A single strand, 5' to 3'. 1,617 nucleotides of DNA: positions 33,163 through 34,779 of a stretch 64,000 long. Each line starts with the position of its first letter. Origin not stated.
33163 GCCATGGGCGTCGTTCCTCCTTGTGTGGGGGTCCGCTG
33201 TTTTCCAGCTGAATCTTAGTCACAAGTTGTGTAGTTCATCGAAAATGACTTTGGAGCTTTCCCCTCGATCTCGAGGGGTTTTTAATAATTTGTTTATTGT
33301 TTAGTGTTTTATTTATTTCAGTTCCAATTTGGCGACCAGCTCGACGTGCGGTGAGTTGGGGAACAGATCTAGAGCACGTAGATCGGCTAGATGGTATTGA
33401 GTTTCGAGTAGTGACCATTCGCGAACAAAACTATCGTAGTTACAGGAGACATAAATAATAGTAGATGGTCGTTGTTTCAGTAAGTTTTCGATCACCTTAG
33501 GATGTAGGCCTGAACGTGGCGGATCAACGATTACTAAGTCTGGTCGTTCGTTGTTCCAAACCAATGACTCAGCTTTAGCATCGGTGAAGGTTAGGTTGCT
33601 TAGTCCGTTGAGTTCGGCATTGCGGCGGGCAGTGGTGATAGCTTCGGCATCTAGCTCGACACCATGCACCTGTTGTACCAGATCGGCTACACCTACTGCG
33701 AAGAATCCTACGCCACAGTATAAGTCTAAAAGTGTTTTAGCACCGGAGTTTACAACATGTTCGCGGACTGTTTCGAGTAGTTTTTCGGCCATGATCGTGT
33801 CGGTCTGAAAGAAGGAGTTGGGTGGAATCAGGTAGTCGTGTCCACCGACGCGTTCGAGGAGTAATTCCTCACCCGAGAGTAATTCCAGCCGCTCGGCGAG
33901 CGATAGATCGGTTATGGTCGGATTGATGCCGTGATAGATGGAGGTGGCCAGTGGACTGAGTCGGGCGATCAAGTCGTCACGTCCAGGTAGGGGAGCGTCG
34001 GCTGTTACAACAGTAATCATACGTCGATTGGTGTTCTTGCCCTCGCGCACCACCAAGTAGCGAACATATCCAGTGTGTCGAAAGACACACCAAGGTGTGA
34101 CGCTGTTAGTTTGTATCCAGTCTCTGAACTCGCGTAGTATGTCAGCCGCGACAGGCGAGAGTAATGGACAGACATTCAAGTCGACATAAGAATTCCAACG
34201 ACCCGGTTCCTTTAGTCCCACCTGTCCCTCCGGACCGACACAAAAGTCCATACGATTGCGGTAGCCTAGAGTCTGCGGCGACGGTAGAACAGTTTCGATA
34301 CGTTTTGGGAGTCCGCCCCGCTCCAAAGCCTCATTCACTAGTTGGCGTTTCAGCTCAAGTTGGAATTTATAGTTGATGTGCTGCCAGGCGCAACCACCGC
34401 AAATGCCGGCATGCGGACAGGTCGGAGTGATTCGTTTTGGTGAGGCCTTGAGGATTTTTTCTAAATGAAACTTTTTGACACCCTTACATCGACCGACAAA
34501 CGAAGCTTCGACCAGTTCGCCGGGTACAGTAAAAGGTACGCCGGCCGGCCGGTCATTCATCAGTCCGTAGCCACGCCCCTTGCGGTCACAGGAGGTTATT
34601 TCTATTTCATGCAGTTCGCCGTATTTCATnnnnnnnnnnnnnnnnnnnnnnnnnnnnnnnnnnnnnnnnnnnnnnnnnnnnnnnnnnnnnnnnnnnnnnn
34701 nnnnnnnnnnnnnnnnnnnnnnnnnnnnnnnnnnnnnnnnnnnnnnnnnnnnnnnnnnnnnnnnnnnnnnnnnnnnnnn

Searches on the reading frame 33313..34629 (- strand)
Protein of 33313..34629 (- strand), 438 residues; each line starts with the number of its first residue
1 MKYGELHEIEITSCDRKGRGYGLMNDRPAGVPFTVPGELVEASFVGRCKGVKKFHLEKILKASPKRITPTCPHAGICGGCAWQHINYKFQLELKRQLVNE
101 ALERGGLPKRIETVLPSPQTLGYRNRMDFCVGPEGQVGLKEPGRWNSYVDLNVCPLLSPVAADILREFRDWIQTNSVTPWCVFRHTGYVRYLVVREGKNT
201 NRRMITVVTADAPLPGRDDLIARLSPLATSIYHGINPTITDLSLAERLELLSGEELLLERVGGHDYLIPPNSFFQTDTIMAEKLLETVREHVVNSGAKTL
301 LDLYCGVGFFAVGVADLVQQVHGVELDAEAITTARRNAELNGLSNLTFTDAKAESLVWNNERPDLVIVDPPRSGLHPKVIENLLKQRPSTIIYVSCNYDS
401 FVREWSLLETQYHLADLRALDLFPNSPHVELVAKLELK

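Call 8: search_protein_families(library=pfam, proteins=[window:33313-34629:-], max_evalue=0.01)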
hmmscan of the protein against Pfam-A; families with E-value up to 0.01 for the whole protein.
window:33313-34629:- (438 aa): 12 families
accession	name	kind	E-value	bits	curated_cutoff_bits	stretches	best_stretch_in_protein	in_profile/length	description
PF05958.17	tRNA_U5-meth_tr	-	1.3e-21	77.5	23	1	266-431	172-350/357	tRNA (Uracil-5-)-methyltransferase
PF13847.12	Methyltransf_31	-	3.1e-11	43.6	27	1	296-399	3-113/145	Methyltransferase domain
PF05175.20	MTS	-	1.4e-08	35.1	23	1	285-386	24-125/170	Methyltransferase small domain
PF13649.12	Methyltransf_25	-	2e-08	35.3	27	1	301-368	2-70/97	Methyltransferase domain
PF06325.19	PrmA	-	3.4e-06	27.2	22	1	291-367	157-231/296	Ribosomal protein L11 methyltransferase (PrmA)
PF09445.16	Methyltransf_15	-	7.7e-06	26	22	1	298-375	2-84/165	RNA cap guanine-N2 methyltransferase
PF08241.18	Methyltransf_11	-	1.5e-05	26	21.2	1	301-367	1-65/95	Methyltransferase domain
PF03602.21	Cons_hypoth95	-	0.00012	22.3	24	1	295-394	40-150/182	Conserved hypothetical protein 95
PF02475.24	TRM5-TYW2_MTfase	-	0.00014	22.3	28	1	294-347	34-89/164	TRM5/TYW2 methyltransferase domain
PF13679.12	Methyltransf_32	-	0.0017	18.7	27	1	284-398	9-137/143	Methyltransferase domain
PF01209.24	Ubie_methyltran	-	0.0029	17.4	20.1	1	293-368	44-122/233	ubiE/COQ5 methyltransferase family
PF01170.24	UPF0020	-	0.0045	17.1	22.3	1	319-371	77-130/197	RMKL-like, methyltransferase domain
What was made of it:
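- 33313..34629 (-): RlmD/RumA-type m5U RNA methyltransferase gene. It is the constant left neighbour of the element in every variant and in both species. Pfam PF05958, E=1.3e-21 (call 8).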

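Call 23: find_encoding_contigs(protein=window:33313-34629:-, flank=3000, max_places=10)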
Protein window:33313-34629:- (438 aa): 9 contigs read that carry it; 8 places shown.
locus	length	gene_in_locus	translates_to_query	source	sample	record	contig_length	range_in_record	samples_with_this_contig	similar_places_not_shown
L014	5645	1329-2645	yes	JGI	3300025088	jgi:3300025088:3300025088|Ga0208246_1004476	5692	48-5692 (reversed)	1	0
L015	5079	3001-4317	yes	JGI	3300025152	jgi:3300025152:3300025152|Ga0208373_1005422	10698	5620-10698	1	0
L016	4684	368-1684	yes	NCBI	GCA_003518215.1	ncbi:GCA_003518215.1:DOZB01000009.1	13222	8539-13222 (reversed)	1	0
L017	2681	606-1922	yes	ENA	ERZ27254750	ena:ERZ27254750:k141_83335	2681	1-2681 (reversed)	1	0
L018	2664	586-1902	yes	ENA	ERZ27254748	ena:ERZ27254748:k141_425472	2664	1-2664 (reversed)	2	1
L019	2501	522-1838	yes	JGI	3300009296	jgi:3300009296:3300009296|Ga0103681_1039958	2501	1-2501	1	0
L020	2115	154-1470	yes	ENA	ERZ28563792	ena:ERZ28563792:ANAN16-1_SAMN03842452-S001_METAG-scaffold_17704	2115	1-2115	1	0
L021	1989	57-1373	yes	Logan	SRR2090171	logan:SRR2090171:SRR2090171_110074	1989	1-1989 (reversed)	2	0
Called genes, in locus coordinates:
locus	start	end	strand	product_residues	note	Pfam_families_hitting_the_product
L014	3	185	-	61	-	?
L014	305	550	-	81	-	-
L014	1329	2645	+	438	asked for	PF05958:tRNA_U5-meth_tr, PF05175:MTS, PF06325:PrmA (weak), PF08241:Methyltransf_11 (faint), PF09445:Methyltransf_15 (weak), PF13649:Methyltransf_25, PF13847:Methyltransf_31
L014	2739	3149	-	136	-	-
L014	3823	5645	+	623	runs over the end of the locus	?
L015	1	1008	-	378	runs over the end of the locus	PF01855:POR_N, PF17147:PFOR_II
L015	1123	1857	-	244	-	PF00535:Glycos_transf_2, PF10111:Glyco_tranf_2_2 (weak), PF13641:Glyco_tranf_2_3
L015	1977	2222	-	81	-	-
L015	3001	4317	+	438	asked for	PF05958:tRNA_U5-meth_tr, PF05175:MTS, PF06325:PrmA (weak), PF08241:Methyltransf_11 (faint), PF09445:Methyltransf_15 (weak), PF13649:Methyltransf_25, PF13847:Methyltransf_31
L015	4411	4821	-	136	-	-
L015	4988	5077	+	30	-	?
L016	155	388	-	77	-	-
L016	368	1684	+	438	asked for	PF05958:tRNA_U5-meth_tr, PF05175:MTS, PF06325:PrmA (weak), PF08241:Methyltransf_11 (faint), PF09445:Methyltransf_15 (weak), PF13649:Methyltransf_25, PF13847:Methyltransf_31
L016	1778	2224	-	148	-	-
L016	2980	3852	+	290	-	PF03193:RsgA_GTPase (weak), PF00009:GTP_EFTU (faint), PF00350:Dynamin_N (faint), PF01926:MMR_HSR1, PF02421:FeoB_N, PF04548:AIG1, PF07650:KH_2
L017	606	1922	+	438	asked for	PF05958:tRNA_U5-meth_tr, PF05175:MTS, PF06325:PrmA (weak), PF08241:Methyltransf_11 (faint), PF09445:Methyltransf_15 (weak), PF13649:Methyltransf_25, PF13847:Methyltransf_31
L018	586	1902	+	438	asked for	PF05958:tRNA_U5-meth_tr, PF05175:MTS, PF06325:PrmA (weak), PF08241:Methyltransf_11 (faint), PF09445:Methyltransf_15 (weak), PF13649:Methyltransf_25, PF13847:Methyltransf_31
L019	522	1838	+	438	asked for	PF05958:tRNA_U5-meth_tr, PF05175:MTS, PF06325:PrmA (weak), PF08241:Methyltransf_11 (faint), PF09445:Methyltransf_15 (weak), PF13649:Methyltransf_25, PF13847:Methyltransf_31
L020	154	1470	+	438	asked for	PF05958:tRNA_U5-meth_tr, PF05175:MTS, PF06325:PrmA (weak), PF08241:Methyltransf_11 (faint), PF09445:Methyltransf_15 (weak), PF13649:Methyltransf_25, PF13847:Methyltransf_31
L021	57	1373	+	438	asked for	PF05958:tRNA_U5-meth_tr, PF05175:MTS, PF06325:PrmA (weak), PF08241:Methyltransf_11 (faint), PF09445:Methyltransf_15 (weak), PF13649:Methyltransf_25, PF13847:Methyltransf_31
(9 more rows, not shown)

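Call 42: find_related_loci(query=window:33313-34629:-, collection=genome_contigs, flank=3000)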
Query window:33313-34629:- (438 aa) in genome_contigs; peptide patterns used: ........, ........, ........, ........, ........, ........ (x = any residue, [..] = any of these).
30 stretches matched a pattern; 1 encode a relative of the query (tblastn E <= 1e-3); 1 distinct loci.
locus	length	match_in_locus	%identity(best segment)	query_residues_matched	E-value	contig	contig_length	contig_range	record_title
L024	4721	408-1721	86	1-438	0e+0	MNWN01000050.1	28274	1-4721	MAG: Parcubacteria group bacterium CG1_02_58_44 cg1_0.2_scaffold_1169_c, whole genome shotgun sequence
